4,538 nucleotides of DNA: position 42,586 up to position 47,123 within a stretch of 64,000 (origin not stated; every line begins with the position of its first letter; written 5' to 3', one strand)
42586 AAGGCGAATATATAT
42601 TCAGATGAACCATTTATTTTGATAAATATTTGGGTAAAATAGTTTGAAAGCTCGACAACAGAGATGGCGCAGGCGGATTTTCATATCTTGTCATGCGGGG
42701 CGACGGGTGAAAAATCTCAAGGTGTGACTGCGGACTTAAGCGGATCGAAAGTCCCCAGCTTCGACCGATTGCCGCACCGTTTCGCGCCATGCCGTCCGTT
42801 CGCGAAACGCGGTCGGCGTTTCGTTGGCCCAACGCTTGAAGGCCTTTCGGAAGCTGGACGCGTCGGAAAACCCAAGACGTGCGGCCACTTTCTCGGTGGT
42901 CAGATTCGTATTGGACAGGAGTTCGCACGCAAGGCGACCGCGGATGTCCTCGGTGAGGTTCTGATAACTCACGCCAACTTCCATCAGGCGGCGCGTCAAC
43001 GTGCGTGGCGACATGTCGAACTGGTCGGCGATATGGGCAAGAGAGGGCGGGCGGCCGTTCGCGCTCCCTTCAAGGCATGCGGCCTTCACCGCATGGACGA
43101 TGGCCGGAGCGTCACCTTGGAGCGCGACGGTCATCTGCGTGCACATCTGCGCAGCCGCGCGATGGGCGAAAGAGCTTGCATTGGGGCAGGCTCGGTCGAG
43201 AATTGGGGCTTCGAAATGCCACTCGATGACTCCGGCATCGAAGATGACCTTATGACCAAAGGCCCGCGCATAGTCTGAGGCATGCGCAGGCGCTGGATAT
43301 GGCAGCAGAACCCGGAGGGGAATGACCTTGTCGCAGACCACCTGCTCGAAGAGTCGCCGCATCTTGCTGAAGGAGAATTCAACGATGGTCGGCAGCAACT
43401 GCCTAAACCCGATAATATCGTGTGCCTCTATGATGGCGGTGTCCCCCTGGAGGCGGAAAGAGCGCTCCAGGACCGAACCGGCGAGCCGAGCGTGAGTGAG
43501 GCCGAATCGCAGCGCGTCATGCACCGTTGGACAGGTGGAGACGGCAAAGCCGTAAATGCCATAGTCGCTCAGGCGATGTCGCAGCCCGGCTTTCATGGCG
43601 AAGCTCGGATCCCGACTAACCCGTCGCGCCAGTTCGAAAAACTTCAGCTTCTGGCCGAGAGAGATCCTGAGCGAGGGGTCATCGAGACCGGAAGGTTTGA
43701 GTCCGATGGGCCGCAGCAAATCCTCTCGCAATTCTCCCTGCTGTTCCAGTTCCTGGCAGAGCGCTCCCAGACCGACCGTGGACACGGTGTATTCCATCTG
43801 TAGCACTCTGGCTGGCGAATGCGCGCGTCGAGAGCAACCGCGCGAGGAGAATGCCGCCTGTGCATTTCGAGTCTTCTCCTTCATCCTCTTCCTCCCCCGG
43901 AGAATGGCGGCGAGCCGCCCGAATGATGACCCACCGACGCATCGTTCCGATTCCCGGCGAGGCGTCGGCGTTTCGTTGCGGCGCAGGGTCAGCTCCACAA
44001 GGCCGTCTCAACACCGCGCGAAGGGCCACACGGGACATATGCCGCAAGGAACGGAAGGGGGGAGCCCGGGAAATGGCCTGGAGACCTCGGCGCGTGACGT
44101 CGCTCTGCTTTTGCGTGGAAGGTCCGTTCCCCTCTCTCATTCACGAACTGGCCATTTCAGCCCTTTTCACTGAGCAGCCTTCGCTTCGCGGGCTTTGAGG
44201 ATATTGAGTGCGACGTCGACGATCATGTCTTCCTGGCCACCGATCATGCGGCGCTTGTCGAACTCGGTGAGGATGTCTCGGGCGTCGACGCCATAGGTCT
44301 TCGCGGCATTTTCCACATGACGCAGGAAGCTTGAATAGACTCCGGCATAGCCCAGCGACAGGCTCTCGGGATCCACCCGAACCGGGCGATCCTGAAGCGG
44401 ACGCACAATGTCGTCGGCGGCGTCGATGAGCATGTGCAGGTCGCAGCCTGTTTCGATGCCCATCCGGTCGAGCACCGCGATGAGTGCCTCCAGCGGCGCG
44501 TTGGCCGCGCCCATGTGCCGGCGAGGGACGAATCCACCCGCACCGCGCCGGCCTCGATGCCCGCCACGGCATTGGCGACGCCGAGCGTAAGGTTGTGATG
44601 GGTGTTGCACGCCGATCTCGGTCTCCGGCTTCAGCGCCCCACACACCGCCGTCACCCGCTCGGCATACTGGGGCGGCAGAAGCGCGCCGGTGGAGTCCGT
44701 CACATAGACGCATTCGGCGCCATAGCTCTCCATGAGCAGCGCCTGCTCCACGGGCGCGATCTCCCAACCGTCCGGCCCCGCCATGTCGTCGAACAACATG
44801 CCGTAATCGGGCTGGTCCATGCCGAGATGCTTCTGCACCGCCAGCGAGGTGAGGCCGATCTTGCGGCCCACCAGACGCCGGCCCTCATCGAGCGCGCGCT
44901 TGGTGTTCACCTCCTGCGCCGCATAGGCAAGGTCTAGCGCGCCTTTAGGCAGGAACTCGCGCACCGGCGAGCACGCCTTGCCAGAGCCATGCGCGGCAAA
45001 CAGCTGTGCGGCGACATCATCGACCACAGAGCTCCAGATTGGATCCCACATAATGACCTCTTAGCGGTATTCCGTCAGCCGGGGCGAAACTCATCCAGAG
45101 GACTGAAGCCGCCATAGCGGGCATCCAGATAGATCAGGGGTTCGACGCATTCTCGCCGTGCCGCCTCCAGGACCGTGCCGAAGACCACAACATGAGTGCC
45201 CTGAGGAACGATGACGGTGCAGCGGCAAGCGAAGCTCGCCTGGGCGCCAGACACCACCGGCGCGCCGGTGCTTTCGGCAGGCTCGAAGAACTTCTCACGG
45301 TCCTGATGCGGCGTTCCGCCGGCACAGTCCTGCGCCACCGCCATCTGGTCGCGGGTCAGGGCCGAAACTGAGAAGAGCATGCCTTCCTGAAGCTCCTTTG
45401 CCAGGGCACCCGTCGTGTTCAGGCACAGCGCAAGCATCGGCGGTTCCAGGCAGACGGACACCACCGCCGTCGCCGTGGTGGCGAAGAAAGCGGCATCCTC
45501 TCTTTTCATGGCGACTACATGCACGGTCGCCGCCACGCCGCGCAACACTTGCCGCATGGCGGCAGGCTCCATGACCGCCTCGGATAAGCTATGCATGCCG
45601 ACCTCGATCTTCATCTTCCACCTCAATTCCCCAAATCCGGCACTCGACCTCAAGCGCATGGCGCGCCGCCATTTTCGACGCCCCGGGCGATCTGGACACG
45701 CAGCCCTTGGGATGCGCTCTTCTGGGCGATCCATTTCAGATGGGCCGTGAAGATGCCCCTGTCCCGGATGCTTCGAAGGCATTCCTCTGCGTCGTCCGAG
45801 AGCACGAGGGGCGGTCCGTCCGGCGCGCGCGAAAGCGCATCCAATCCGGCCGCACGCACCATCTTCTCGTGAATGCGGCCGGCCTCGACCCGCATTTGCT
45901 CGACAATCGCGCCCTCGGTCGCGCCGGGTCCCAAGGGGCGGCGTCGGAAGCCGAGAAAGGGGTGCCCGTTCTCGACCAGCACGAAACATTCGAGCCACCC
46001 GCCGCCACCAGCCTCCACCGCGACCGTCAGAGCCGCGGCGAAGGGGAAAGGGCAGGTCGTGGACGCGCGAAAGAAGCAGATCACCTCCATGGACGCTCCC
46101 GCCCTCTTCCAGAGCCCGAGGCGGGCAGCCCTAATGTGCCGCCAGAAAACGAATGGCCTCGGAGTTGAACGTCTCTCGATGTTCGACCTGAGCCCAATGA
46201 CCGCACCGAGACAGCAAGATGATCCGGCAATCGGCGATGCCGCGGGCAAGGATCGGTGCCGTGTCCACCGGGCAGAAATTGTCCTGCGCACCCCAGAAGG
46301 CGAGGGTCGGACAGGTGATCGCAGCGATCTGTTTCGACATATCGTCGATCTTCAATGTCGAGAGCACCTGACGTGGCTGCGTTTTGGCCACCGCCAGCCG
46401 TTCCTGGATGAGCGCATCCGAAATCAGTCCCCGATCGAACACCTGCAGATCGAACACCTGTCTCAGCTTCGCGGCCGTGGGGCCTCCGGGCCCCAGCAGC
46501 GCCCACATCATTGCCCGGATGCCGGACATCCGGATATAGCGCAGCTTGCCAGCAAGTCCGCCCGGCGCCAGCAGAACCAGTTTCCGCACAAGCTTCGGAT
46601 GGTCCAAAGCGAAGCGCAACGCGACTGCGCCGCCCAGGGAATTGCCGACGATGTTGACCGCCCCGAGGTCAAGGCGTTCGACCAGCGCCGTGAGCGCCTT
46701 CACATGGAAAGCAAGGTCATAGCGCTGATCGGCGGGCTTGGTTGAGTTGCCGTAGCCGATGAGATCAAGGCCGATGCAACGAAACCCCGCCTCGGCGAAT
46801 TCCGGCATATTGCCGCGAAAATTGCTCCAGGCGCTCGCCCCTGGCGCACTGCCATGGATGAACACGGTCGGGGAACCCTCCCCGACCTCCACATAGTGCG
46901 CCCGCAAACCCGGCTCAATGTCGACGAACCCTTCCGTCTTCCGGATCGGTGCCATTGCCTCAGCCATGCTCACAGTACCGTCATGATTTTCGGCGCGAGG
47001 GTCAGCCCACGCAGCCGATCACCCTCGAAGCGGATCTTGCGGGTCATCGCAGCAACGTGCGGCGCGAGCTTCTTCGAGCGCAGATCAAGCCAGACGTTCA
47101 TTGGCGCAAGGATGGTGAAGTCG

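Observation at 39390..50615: Meta-cleavage system apparently built for a long-chain or bulky lipophilic phenol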

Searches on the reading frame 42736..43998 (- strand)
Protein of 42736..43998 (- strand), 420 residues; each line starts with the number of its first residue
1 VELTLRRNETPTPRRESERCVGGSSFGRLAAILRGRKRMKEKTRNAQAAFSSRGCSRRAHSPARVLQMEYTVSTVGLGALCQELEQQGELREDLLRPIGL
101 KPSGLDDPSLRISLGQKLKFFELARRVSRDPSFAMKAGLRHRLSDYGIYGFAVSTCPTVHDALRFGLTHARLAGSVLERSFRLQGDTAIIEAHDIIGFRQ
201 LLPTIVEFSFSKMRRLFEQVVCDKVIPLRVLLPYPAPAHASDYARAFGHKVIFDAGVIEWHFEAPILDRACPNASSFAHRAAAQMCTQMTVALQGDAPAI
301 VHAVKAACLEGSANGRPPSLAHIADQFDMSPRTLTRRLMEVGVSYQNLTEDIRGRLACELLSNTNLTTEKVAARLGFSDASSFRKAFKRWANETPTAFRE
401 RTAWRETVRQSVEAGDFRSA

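Call 3: search_protein_families(library=pfam, proteins=[window:42736-43998:-])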
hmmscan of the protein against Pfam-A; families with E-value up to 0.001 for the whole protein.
window:42736-43998:- (420 aa): 3 families
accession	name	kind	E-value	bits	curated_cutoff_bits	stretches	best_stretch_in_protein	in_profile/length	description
PF12625.12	Arabinose_bd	-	1.4e-32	113.7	27.6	1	92-269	5-183/185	Arabinose-binding domain of AraC transcription regulator, N-term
PF12833.13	HTH_18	-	1.8e-19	70.3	33.6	1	323-401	1-80/80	Helix-turn-helix domain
PF00165.29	HTH_AraC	-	2e-08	34.6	26.6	1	363-399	6-41/42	Bacterial regulatory helix-turn-helix proteins, AraC family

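Call 4: search_protein_families(library=ncbifam, proteins=[window:42736-43998:-])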
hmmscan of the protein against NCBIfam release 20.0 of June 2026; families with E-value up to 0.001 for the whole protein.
window:42736-43998:- (420 aa): 16 families
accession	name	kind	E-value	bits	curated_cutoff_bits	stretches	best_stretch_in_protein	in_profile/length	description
NF049968.1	QhpR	equivalog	5e-46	157.1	250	1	116-399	4-284/284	AraC-like transcriptional regulator QhpR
NF053784.1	TranRegCyprAlk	equivalog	4.1e-28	98.7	500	1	82-400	18-335/336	transcriptional regulator CypR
NF050186.1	TransRegGliRPseudo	equivalog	2.6e-27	96.1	570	1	85-401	20-336/338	AraC family transcriptional regulator GliR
NF006902.0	PRK09393.1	equivalog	1.1e-10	41.2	425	1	317-403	236-323/327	transcriptional regulator FtrA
NF047455.1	TF_Staph_AryK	equivalog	1.4e-09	36.8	850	1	319-407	175-264/759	transcriptional regulator AryK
NF007432.1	PRK09978.1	equivalog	9.2e-09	34.8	500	1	319-412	160-253/274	DNA-binding transcriptional regulator GadX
NF011732.0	PRK15185.1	equivalog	1.5e-08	34.3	354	1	318-399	223-304/309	transcriptional regulator HilD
NF007860.0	PRK10572.1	equivalog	9.5e-08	31.2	208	1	319-403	201-286/292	arabinose operon transcriptional regulator AraC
TIGR04094.1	adjacent_YSIRK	equivalog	1.1e-07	31.2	200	1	320-399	304-383/383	YSIRK-targeted surface antigen transcriptional regulator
NF007243.0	PRK09685.1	equivalog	2.9e-07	30.2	199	1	321-402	219-302/303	transcriptional regulator FeaR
NF010028.0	PRK13503.1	equivalog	1.2e-06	28.2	288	1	322-401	192-272/278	HTH-type transcriptional activator RhaS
NF047788.1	TransRegPocR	equivalog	5.9e-06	25.8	500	1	322-403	210-292/296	transcriptional regulator PocR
NF011733.0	PRK15186.1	equivalog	2e-05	24.1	403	1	318-398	198-278/291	AraC family transcriptional regulator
NF010026.0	PRK13501.1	equivalog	2.6e-05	23.5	363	1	319-407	194-283/290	HTH-type transcriptional activator RhaR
NF040475.1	chlor_reg_RclR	equivalog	0.0005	19.5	400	1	319-402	195-279/284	reactive chlorine-specific transcriptional regulator RclR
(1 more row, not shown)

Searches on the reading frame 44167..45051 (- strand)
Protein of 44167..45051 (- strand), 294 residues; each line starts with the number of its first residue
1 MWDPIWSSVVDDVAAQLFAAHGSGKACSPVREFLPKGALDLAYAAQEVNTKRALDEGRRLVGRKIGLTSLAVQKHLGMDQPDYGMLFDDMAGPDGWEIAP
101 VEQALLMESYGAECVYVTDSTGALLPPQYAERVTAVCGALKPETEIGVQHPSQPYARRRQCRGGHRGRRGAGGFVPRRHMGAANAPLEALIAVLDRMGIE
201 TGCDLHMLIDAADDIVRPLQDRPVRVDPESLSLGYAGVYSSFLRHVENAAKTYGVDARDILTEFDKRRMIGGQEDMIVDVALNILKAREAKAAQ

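Call 3: search_protein_families(library=pfam, proteins=[window:44167-45051:-])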
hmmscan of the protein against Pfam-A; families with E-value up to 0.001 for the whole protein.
window:44167-45051:- (294 aa): 2 families
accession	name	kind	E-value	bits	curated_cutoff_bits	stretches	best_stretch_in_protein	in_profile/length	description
PF07836.16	DmpG_comm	-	2.1e-29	101.3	27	1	225-284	2-61/63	DmpG-like communication domain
PF00682.25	HMGL-like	-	9.5e-06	25.6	29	0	102-148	146-192/260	HMGL-like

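Call 4: search_protein_families(library=ncbifam, proteins=[window:44167-45051:-])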
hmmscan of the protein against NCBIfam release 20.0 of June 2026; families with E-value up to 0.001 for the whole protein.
window:44167-45051:- (294 aa): 6 families
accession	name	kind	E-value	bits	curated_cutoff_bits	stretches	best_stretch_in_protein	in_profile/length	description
TIGR03217.1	4OH_2_O_val_ald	equivalog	3.1e-64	217.3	286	1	70-287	120-333/334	4-hydroxy-2-oxovalerate aldolase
NF006049.0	PRK08195.1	subfamily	2.2e-61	207.8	229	1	101-291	151-342/344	4-hyroxy-2-oxovalerate/4-hydroxy-2-oxopentanoic acid aldolase,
NF008461.0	PRK11342.1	equivalog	1.8e-23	83.1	350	1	8-103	4-98/269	2-keto-4-pentenoate hydratase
TIGR02312.1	HpaH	equivalog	5.9e-16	58.8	351.5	1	9-99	6-96/267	2-oxo-hept-4-ene-1,7-dioate hydratase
TIGR03220.1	catechol_dmpE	equivalog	3.7e-14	52.7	408.8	1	11-98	3-90/255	2-oxopent-4-enoate hydratase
TIGR03218.1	catechol_dmpH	equivalog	1.3e-11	44.3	350.55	1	10-118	10-116/263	2-oxo-3-hexenedioate decarboxylase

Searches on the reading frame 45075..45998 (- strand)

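Call 3: search_protein_families(library=pfam, proteins=[window:45075-45998:-])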
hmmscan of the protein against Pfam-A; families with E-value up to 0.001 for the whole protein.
window:45075-45998:- (307 aa): 1 family
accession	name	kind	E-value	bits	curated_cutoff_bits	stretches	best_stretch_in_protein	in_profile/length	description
PF01613.24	Flavin_Reduct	-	2.9e-23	83.1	27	1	153-297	2-151/153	Flavin reductase like domain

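Call 4: search_protein_families(library=ncbifam, proteins=[window:45075-45998:-])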
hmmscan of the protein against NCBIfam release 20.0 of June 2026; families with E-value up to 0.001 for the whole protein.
window:45075-45998:- (307 aa): 8 families
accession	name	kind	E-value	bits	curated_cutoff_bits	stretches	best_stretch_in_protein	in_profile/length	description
NF042921.1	HpaC_Thermus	equivalog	3.2e-21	75.9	200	1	147-295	4-146/150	4-hydroxyphenylacetate 3-monooxygenase reductase subunit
TIGR03615.1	RutF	equivalog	1.2e-18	67.6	254.75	1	146-295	4-153/156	NADH-dependent FMN reductase RutF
NF052639.1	FlvnRedFerAPor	equivalog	1e-16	61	260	1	145-299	4-156/158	flavin reductase FerA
NF045733.1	StyMonoxStyB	equivalog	1.6e-12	47.6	200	1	147-295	3-146/150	styrene monooxygenase NADH-dependent flavin reductase subunit StyB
NF045630.1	monooxsub_HsaB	equivalog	2.1e-12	47.2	230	1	142-299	4-160/186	3-hydroxy-9,10-secoandrosta-1,3,5(10)-triene-9,17-dione monooxygenase reductase subunit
TIGR02296.1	HpaC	equivalog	1.2e-11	44.9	205.95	1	149-295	2-150/154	4-hydroxyphenylacetate 3-monooxygenase, reductase component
NF012030.0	PRK15486.1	equivalog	3.8e-11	43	315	1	148-295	10-159/170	4-hydroxyphenylacetate 3-monooxygenase reductase subunit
NF045919.1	HphnlacHdxRed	equivalog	1.1e-10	41.1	340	1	140-300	2-160/309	p-hydroxyphenylacetate 3-hydroxylase reductase component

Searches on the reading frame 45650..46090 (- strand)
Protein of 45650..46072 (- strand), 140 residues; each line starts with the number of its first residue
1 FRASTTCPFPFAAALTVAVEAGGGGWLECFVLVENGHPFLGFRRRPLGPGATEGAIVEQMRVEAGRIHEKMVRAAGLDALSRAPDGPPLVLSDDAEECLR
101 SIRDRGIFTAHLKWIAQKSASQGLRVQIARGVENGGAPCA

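Call 42: search_protein_families(library=pfam, proteins=[window:45650-46072:-], max_evalue=5)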
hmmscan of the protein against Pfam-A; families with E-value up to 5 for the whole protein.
window:45650-46072:- (140 aa): 0 families

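Call 86: predict_structure(alignment_id=A5)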
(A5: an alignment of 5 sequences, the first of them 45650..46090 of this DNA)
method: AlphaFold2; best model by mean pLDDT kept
length: 146 residues; sequences in the alignment: 5
mean_pLDDT: 84.9   pTM: 0.81
mean pLDDT of the five models: 84.9, 82.7, 82.4, 79.7, 78.5
residues with pLDDT >= 90: 75; 70-90: 52; 50-70: 13; < 50: 6
segments of 3 or more residues with pLDDT < 50: 141-146
pLDDT, mean of each block of 10 residues (from residue 1): 90 88 86 94 93 87 92 90 66 77 89 93 92 78 39
secondary structure, 60 per line:
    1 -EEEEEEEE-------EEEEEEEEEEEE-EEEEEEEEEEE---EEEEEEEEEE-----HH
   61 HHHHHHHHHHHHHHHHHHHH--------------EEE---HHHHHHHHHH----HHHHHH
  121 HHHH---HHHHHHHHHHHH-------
elements in order: E2-9 E17-28 E30-40 E44-53 H59-80 E95-97 H101-110 H115-124 H128-139

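Call 88: fold_search(model_id=the predicted structure, library=pdb)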
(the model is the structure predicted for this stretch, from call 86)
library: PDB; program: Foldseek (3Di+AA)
matches with E <= 10: 743; with E <= 0.001: 0
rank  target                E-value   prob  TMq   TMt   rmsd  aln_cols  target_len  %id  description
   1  3qkt_A                3.6e-02  0.28  0.22  0.10  17.0       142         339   14  Rad50 ABC-ATPase with adjacent coiled-coil region in complex with AMP-PNP (released 2011-03-30)
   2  7s68_B                1.5e-01  0.30  0.33  0.24  16.4       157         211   11  Structure of human PARP1 domains (Zn1, Zn3, WGR and HD) bound to a DNA double strand break. (released 2022-06-29)
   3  6yfg_AA               2.0e-01  0.18  0.23  0.25  12.4       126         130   13  Virus-like particle of Beihai levi-like virus 32 (released 2020-09-02)
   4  5ys0_C                2.1e-01  0.30  0.25  0.24   8.9        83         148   13  Crystal structure of the second StARkin domain of Lam2 in complex with ergosterol (released 2018-01-31)
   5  3qkr_A                2.1e-01  0.15  0.24  0.18  20.2       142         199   14  Mre11 Rad50 binding domain bound to Rad50 (released 2011-03-30)
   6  9rpw_B                2.2e-01  0.10  0.19  0.19  14.6        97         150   16  Cryo-EM structure of Shigella flexneri LptDE dimer: closed-state unbound and open-state bound by Oekolampad phage RBP (released 2025-12-10)
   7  8zl8_D                2.4e-01  0.07  0.17  0.07  18.2       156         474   13  Structure of Polycystin-1/Polycystin-2 complex with 7b,27-DHC (released 2025-11-26)
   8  8rj3_H                2.5e-01  0.30  0.27  0.34  10.0        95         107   18  Human RAD52 open ring conformation (released 2024-04-24)
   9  5iv8_D                2.5e-01  0.09  0.19  0.18  15.1        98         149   12  The LPS Transporter LptDE from Klebsiella pneumoniae, core complex (released 2016-05-18)
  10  1ii8_A                3.2e-01  0.13  0.24  0.18  19.6       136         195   10  Crystal structure of the P. furiosus Rad50 ATPase domain (released 2001-05-30)
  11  8bjm_B                3.4e-01  0.05  0.17  0.14  14.8       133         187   16  Human full length RAD52 undecamer. (released 2023-11-15)
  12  4oqd_A                3.6e-01  0.57  0.31  0.20   9.8        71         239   11  Crystal structure of the tylM1 N,N-dimethyltransferase in complex with SAH and TDP-Qui3NMe2 (released 2014-02-26)
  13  3eyc_B                4.1e-01  0.06  0.15  0.15  11.0       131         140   13  New crystal structure of human tear lipocalin in complex with 1,4-butanediol in space group P21 (released 2009-10-06)
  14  4bg7_B                4.6e-01  0.14  0.20  0.28  11.7        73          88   16  Bacteriophage T5 Homolog of the Eukaryotic Transcription Coactivator PC4 Implicated in Recombination-Dependent DNA Rep (released 2013-09-11)
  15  6uk5_A                4.9e-01  0.54  0.31  0.20  10.3        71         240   13  Structure of SAM bound CalS10, an amino pentose methyltransferase from Micromonospora echinaspora involved in calichea (released 2020-10-07)
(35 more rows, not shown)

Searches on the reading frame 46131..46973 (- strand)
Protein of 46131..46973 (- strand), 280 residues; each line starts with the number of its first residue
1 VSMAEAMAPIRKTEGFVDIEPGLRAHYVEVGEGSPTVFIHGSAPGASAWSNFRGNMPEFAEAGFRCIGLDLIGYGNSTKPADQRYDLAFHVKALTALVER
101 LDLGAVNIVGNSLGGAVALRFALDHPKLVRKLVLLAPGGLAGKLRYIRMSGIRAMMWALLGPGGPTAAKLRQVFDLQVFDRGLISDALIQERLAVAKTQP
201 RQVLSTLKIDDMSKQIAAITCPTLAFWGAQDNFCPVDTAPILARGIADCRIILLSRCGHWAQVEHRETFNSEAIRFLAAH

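Call 3: search_protein_families(library=pfam, proteins=[window:46131-46973:-])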
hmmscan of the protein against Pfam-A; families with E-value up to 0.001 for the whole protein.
window:46131-46973:- (280 aa): 3 families
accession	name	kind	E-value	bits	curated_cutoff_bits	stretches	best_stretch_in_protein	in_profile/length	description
PF00561.26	Abhydrolase_1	-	4.1e-30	105.7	25.8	1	37-137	4-102/245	alpha/beta hydrolase fold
PF12697.13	Abhydrolase_6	-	2e-21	78.1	26.3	1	37-270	2-215/217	Alpha/beta hydrolase family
PF12146.15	Hydrolase_4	-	1.2e-14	54.6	27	1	55-260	23-233/239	Serine aminopeptidase, S33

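Call 4: search_protein_families(library=ncbifam, proteins=[window:46131-46973:-])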
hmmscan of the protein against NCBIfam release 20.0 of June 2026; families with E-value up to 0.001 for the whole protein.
window:46131-46973:- (280 aa): 34 families (the best 25 are shown)
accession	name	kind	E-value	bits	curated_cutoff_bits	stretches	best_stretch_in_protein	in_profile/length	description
NF045632.1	hydroxlase_HsaD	equivalog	2.8e-55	187.3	400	1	10-278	10-289/290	4,5:9,10-diseco-3-hydroxy-5,9,17-trioxoandrosta-1(10),2-diene-4-oate hydrolase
TIGR03343.1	biphenyl_bphD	equivalog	6.6e-50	169.9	462.15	1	23-278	20-281/282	2-hydroxy-6-oxo-6-phenylhexa-2,4-dienoate hydrolase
NF011457.0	PRK14875.1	equivalog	4.7e-28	98.2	307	1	24-272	121-364/372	acetoin dehydrogenase dihydrolipoyllysine-residue acetyltransferase subunit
NF051488.1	bifunc_PcaDC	exception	4.6e-23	81.9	390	1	49-278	25-251/375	bifunctional 3-oxoadipate enol-lactonase/4-carboxymuconolactone decarboxylase PcaDC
NF002938.0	PRK03592.1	equivalog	7.6e-22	78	241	1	22-135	19-127/298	haloalkane dehalogenase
NF050089.1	i_nPHAscl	equivalog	4.6e-21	75.1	300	1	19-142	3-122/288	intracellular short-chain-length polyhydroxyalkanoate depolymerase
TIGR02427.1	protocat_pcaD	equivalog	9.7e-21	74.3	255.85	2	61-136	37-111/251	3-oxoadipate enol-lactonase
NF002043.0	PRK00870.1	subfamily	1.3e-19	70.8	265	1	22-134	33-145/302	haloalkane dehalogenase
NF051487.1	bifunc_PcaCD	exception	6.8e-19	68.2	430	2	62-134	197-268/413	bifunctional 4-carboxymuconolactone decarboxylase/3-oxoadipate enol-lactonase PcaCD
NF052614.1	AB_fold_OlsI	equivalog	1.5e-18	67.3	385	1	102-279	87-257/272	ornithine lipid biosynthesis O-acyltransferase OlsI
TIGR01250.1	pro_imino_pep_2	subfamily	8.3e-18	64.9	167.65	2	28-134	20-126/288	proline iminopeptidase-family hydrolase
TIGR03611.1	RutD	equivalog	6.4e-17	61.8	238.5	1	52-279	29-257/258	pyrimidine utilization protein D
TIGR03695.1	menH_SHCHC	equivalog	7.2e-17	61.6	208.55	1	35-135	4-102/252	2-succinyl-6-hydroxy-2,4-cyclohexadiene-1-carboxylate synthase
NF002873.0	PRK03204.1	equivalog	1.1e-16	61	466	1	24-134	25-131/286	haloalkane dehalogenase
TIGR01738.1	bioH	equivalog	1.3e-15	57.7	206.95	2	36-136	7-97/245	pimeloyl-ACP methyl ester esterase BioH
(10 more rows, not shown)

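Call 49: search_solved_structures(query=window:46131-46973:-, max_evalue=1e-20)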
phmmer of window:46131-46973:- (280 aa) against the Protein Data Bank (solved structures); distinct sequences matched with E-value up to 1e-20: 20.
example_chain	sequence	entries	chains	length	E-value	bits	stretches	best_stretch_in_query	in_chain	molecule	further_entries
2og1_A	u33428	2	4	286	3e-46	161.2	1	23-277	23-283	2-hydroxy-6-oxo-6-phenylhexa-2,4-dienoate hydrolase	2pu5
2puh_A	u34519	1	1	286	7.8e-46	159.9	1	23-277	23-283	2-hydroxy-6-oxo-6-phenylhexa-2,4-dienoate hydrolase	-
2rht_A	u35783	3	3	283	7.9e-46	159.8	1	23-277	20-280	2-hydroxy-6-oxo-6-phenylhexa-2,4-dienoate hydrolase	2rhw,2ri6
3v1k_A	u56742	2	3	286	3.9e-45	157.6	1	23-277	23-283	2-hydroxy-6-oxo-6-phenylhexa-2,4-dienoate hydrolase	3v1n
3v1l_A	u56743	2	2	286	1e-44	156.2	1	23-277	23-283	2-hydroxy-6-oxo-6-phenylhexa-2,4-dienoate hydrolase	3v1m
2pu7_A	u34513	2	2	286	2e-44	155.3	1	23-277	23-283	2-hydroxy-6-oxo-6-phenylhexa-2,4-dienoate hydrolase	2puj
1u2e_A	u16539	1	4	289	2e-42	148.7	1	15-278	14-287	2-hydroxy-6-ketonona-2,4-dienedioic acid hydrolase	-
9ijk_A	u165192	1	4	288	2e-42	148.7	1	15-278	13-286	2-hydroxy-6-oxononadienedioate/2-hydroxy-6-oxononatrienedioate hydrolase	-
7zjt_A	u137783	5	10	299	4.4e-42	147.6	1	16-278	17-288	4,5:9,10-diseco-3-hydroxy-5,9,17-trioxoandrosta-1(10),2-diene-4-oate hydrolase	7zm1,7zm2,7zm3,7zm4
5jz9_A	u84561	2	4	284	4.5e-42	147.5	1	16-278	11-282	4,5:9,10-diseco-3-hydroxy-5,9,17-trioxoandrosta-1(10),2-diene-4-oate hydrolase | 2-hydroxy-6-oxo-6-phenylhexa-2,4-dienoate hydrolase BphD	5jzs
2vf2_A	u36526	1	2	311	5.1e-42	147.4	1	16-278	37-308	2-HYDROXY-6-OXO-6-PHENYLHEXA-2,4-DIENOATE HYDROLASE BPHD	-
5jzb_A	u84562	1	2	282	7e-42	146.9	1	16-277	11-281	4,5:9,10-diseco-3-hydroxy-5,9,17-trioxoandrosta-1(10),2-diene-4-oate hydrolase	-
2wud_A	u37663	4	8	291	1.1e-41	146.3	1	16-278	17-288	2-HYDROXY-6-OXO-6-PHENYLHEXA-2,4-DIENOATE HYDROLASE BPHD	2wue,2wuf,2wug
2d0d_A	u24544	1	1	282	1.8e-31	112.8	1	20-277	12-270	2-hydroxy-6-oxo-7-methylocta-2,4-dienoate hydrolase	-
1iun_A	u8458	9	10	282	1.9e-31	112.7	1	20-277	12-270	meta-Cleavage product hydrolase | 2-hydroxy-6-oxo-7-methylocta-2,4-dienoate hydrolase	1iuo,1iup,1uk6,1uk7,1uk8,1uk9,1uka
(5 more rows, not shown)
